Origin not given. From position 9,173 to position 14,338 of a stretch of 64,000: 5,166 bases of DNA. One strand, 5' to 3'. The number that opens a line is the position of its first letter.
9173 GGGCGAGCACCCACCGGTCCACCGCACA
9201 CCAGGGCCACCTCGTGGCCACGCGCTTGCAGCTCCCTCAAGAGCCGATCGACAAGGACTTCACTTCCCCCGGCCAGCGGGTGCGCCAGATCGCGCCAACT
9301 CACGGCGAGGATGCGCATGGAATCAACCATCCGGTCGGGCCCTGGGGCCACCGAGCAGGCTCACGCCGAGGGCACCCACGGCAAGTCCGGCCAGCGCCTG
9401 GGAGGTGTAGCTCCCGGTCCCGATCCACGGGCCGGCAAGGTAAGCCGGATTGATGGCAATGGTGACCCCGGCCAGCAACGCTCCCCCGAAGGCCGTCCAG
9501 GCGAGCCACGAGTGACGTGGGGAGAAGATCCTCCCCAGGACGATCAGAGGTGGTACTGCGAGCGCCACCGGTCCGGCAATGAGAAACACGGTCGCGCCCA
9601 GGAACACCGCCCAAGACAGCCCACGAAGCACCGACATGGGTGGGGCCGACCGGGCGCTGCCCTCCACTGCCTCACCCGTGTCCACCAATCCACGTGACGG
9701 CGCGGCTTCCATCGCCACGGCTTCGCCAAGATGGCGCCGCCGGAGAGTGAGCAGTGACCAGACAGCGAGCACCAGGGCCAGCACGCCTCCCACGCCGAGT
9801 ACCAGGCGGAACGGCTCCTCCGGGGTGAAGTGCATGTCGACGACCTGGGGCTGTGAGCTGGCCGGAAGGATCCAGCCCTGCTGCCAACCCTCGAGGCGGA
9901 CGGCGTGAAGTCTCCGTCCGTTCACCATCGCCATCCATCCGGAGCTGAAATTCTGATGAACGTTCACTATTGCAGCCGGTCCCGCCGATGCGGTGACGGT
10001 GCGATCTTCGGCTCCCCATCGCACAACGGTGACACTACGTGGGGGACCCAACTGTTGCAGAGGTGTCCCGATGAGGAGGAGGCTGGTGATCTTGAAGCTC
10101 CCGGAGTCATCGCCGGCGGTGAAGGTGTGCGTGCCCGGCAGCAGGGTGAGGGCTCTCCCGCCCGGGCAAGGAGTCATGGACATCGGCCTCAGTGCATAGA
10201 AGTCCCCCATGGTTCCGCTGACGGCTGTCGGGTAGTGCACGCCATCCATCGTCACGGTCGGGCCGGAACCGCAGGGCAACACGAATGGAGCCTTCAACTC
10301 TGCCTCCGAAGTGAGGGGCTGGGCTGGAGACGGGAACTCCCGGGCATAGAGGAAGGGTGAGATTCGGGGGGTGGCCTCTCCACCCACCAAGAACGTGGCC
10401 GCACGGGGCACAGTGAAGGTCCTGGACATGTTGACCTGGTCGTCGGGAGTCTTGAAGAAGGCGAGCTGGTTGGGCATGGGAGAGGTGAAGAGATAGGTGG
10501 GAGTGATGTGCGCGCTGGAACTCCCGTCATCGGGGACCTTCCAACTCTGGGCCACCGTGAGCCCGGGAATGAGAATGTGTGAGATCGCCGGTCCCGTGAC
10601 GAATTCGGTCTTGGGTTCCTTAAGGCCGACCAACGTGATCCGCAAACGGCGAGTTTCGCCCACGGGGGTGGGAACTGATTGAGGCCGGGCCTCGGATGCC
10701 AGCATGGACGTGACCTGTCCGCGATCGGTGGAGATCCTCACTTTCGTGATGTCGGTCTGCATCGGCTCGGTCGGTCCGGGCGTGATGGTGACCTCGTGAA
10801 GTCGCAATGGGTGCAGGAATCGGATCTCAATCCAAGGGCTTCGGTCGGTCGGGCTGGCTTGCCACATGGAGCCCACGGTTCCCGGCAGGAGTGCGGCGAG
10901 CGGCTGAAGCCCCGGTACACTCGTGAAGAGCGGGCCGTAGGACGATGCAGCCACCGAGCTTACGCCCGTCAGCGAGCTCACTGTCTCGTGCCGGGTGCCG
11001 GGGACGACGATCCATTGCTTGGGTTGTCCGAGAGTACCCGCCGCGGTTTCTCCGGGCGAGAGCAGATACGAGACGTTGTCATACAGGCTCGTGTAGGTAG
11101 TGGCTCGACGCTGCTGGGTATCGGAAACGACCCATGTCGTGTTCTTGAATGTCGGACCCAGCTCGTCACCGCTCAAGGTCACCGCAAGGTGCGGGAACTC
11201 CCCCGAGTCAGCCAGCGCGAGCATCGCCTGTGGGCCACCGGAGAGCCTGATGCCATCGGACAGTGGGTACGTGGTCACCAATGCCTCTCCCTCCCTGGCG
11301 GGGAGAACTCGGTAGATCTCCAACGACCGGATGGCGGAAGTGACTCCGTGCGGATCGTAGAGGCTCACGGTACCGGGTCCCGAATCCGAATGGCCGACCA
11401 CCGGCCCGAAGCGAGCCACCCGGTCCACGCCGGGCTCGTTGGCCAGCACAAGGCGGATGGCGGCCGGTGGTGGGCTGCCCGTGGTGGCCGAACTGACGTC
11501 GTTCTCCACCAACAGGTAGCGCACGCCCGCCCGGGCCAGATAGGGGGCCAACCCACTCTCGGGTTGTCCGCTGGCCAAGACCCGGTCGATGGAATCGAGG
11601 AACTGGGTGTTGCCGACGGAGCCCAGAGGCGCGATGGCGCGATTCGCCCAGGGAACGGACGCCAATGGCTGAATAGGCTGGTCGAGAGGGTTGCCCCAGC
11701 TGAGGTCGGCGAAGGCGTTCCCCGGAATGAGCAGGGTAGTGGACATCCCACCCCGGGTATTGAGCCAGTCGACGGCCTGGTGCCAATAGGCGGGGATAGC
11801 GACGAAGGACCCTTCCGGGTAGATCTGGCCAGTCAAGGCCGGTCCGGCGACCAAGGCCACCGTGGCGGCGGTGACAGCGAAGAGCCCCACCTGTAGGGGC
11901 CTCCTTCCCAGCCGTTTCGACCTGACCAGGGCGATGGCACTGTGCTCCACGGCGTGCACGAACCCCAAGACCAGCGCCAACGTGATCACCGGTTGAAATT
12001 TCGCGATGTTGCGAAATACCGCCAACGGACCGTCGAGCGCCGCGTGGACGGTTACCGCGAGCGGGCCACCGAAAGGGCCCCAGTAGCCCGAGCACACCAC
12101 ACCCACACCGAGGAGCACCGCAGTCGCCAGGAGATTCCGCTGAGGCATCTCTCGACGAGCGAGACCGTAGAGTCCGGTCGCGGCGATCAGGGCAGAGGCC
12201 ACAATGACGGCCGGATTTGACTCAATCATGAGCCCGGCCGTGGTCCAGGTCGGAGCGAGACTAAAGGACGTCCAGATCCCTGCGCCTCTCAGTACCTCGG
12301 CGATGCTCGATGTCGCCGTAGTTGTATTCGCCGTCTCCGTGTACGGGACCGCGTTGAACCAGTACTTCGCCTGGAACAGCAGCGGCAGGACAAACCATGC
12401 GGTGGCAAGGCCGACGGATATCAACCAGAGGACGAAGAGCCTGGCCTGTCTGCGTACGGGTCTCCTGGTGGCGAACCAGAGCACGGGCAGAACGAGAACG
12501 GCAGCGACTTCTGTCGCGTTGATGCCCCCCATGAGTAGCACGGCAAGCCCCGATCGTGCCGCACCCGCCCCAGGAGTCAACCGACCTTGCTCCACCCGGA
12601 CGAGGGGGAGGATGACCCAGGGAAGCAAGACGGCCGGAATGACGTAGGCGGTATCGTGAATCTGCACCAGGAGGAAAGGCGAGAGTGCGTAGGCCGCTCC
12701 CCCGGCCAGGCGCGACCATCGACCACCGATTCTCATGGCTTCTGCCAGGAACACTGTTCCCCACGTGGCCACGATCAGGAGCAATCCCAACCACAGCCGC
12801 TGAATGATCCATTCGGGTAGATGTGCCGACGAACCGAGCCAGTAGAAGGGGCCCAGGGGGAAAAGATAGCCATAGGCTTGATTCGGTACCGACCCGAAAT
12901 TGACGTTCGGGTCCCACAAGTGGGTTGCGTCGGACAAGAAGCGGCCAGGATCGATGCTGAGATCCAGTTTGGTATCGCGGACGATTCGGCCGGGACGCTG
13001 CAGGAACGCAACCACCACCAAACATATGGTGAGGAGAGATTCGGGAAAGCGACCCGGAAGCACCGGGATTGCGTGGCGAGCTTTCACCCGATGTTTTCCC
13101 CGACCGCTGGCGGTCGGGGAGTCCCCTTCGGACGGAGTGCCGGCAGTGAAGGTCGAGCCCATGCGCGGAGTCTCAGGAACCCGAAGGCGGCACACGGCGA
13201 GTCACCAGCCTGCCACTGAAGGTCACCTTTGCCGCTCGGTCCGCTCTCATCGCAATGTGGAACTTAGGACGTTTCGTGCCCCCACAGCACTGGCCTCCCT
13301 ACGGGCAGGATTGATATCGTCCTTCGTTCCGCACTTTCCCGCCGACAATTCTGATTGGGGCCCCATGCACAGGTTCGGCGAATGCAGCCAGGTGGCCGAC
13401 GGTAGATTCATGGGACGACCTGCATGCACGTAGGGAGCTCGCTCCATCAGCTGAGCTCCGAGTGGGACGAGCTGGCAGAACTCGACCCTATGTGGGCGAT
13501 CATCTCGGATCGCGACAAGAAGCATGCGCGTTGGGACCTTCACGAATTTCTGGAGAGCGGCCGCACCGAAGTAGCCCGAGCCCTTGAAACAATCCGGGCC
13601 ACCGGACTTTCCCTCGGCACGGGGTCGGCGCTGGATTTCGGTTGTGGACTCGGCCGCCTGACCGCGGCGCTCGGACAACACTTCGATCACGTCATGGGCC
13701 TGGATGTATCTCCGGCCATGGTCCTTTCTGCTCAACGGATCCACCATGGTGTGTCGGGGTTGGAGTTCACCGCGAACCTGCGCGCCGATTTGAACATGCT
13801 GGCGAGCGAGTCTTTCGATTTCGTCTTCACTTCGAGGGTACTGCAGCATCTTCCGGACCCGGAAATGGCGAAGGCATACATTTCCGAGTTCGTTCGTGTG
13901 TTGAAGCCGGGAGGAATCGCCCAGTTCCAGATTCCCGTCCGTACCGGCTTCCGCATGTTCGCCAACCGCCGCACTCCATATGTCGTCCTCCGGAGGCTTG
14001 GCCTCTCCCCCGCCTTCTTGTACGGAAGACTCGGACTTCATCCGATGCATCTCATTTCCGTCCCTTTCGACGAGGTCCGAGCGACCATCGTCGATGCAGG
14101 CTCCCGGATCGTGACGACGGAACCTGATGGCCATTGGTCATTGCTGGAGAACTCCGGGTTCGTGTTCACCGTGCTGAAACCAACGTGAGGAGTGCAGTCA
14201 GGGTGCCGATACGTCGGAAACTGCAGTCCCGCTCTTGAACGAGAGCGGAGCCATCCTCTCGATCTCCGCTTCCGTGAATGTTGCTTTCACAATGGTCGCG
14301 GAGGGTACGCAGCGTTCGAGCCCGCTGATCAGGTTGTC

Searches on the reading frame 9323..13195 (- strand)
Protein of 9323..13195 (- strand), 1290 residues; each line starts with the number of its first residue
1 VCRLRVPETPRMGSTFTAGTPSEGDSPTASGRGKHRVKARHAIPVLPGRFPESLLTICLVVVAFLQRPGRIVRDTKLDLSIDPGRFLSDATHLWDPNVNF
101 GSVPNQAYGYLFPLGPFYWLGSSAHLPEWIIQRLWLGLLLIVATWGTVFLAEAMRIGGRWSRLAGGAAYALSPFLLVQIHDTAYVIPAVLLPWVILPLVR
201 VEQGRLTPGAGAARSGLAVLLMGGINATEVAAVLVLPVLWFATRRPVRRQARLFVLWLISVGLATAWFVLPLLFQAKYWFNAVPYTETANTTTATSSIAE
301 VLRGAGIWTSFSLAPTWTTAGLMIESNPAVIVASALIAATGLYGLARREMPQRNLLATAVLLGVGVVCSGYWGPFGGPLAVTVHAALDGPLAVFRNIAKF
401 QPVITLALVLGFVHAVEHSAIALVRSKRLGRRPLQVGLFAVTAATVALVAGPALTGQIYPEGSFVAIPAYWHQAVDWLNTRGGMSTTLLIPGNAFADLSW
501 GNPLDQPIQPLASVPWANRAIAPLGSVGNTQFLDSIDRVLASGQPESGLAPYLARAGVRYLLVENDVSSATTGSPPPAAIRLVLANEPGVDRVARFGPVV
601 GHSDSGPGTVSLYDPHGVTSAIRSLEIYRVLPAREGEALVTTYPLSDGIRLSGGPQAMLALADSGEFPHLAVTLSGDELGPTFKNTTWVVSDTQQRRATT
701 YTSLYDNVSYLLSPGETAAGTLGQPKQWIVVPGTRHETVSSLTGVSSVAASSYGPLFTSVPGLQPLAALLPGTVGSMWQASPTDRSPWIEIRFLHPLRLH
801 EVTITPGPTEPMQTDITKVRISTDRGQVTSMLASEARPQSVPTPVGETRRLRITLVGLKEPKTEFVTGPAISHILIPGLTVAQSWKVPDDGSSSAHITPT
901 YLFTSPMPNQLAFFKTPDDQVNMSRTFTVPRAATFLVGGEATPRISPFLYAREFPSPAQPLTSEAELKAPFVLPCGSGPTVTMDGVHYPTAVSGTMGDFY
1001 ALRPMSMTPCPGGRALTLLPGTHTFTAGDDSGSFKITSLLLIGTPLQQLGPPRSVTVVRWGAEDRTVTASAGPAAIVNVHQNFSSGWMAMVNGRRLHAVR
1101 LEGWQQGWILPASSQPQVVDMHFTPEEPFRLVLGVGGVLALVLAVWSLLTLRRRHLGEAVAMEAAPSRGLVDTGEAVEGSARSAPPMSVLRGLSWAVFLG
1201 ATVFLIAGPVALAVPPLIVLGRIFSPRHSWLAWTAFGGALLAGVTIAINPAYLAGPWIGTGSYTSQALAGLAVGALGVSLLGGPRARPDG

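Call 64: search_protein_families(library=pfam, proteins=[window:9323-13195:-], max_evalue=0.001)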
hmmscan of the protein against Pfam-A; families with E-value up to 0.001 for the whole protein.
window:9323-13195:- (1290 aa): 2 families
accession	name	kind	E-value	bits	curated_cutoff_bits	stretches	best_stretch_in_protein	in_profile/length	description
PF11847.13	GT-C_AftD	-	2.8e-194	647.2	26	1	59-717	2-653/661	Alpha-(1->3)-arabinofuranosyltransferase, N-terminal GT-C domain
PF00754.31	F5_F8_type_C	-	0.00051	20.6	28.2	1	761-827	9-75/127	F5/8 type C domain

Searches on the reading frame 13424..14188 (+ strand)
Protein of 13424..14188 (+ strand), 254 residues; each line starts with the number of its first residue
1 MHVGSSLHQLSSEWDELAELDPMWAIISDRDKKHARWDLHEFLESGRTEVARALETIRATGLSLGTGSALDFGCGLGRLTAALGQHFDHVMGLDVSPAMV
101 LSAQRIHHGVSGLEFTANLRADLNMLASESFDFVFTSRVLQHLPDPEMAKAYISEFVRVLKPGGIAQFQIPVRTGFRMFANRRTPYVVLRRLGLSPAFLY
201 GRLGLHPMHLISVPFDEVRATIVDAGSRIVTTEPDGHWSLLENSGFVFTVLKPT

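Call 64: search_protein_families(library=pfam, proteins=[window:13424-14188:+], max_evalue=0.001)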
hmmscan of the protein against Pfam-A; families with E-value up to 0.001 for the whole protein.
window:13424-14188:+ (254 aa): 8 families
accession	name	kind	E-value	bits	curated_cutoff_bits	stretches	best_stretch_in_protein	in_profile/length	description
PF08241.18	Methyltransf_11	-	2.9e-18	66.7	21.2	1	70-166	1-93/95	Methyltransferase domain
PF13649.12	Methyltransf_25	-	1.3e-17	64.7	27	1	70-164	2-97/97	Methyltransferase domain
PF08242.18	Methyltransf_12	-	4.1e-16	59.9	30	1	70-165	1-97/98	Methyltransferase domain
PF13847.12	Methyltransf_31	-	4.3e-12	46.4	27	1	69-166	7-107/145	Methyltransferase domain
PF13489.12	Methyltransf_23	-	1.2e-11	45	27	1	63-172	20-120/164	Methyltransferase domain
PF01209.24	Ubie_methyltran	-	1.2e-05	25.2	20.1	1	65-165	48-148/233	ubiE/COQ5 methyltransferase family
PF07021.18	MetW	-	0.00032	20.8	21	1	69-148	17-93/193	Methionine biosynthesis protein MetW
PF05401.17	NodS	-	0.00056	20.2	24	1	58-165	36-141/201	Nodulation protein S (NodS)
